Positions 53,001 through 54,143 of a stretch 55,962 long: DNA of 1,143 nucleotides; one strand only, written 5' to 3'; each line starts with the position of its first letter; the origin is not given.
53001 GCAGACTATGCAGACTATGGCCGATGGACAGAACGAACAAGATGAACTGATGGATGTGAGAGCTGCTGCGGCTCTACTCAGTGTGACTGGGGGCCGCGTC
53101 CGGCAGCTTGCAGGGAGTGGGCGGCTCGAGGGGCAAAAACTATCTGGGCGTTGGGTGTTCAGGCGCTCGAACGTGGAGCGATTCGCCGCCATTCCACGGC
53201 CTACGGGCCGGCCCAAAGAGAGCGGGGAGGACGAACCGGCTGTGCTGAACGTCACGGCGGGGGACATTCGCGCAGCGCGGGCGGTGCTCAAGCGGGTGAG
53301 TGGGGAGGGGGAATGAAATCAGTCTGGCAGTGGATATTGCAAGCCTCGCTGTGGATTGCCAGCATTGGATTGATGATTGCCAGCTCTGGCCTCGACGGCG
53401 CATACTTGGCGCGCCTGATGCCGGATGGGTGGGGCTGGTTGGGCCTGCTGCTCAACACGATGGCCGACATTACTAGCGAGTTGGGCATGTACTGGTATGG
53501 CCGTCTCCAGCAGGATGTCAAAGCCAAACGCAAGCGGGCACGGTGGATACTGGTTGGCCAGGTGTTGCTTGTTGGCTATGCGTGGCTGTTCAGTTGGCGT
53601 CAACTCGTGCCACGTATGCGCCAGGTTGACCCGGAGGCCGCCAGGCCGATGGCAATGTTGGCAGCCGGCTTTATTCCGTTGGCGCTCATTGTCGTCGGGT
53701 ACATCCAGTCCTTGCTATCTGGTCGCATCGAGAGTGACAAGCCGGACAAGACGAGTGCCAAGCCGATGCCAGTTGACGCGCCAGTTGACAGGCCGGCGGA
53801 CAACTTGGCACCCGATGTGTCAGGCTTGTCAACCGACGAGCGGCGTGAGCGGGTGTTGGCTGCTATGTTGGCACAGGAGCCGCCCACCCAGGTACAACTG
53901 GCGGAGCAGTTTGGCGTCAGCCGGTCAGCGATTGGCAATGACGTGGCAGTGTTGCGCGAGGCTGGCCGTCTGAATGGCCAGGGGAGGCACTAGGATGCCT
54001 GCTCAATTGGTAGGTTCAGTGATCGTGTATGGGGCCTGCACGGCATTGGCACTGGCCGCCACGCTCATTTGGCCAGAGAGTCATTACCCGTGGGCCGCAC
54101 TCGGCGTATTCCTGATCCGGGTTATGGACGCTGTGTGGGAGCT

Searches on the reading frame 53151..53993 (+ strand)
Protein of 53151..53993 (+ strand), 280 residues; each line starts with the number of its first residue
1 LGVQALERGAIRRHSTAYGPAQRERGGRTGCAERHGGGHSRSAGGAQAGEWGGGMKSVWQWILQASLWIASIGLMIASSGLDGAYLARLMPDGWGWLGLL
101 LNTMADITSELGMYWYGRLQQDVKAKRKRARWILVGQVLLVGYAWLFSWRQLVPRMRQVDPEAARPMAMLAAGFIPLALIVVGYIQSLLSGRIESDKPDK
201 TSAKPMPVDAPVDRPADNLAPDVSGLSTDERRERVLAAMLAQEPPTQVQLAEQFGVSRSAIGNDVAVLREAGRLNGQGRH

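Call 36: search_protein_families(library=padloc, proteins=[window:53151-53993:+], max_evalue=0.01)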
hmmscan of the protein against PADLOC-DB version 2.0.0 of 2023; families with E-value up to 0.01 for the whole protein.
window:53151-53993:+ (280 aa): 0 families

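Call 66: search_protein_families(library=phrogs, proteins=[window:53313-53993:+], max_evalue=0.001)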
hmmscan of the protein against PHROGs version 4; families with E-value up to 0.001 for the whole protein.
window:53313-53993:+ (226 aa): 0 families

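Call 77: search_protein_families(library=pfam, proteins=[window:53313-53993:+], max_evalue=0.001)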
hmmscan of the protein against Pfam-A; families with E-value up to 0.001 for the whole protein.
window:53313-53993:+ (226 aa): 2 families
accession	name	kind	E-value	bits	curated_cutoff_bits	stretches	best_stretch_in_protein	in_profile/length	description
PF08279.18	HTH_11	-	1.3e-06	28.6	25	1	177-218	1-43/55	HTH domain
PF12802.13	MarR_2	-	0.00058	20.4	27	0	180-218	9-48/61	MarR family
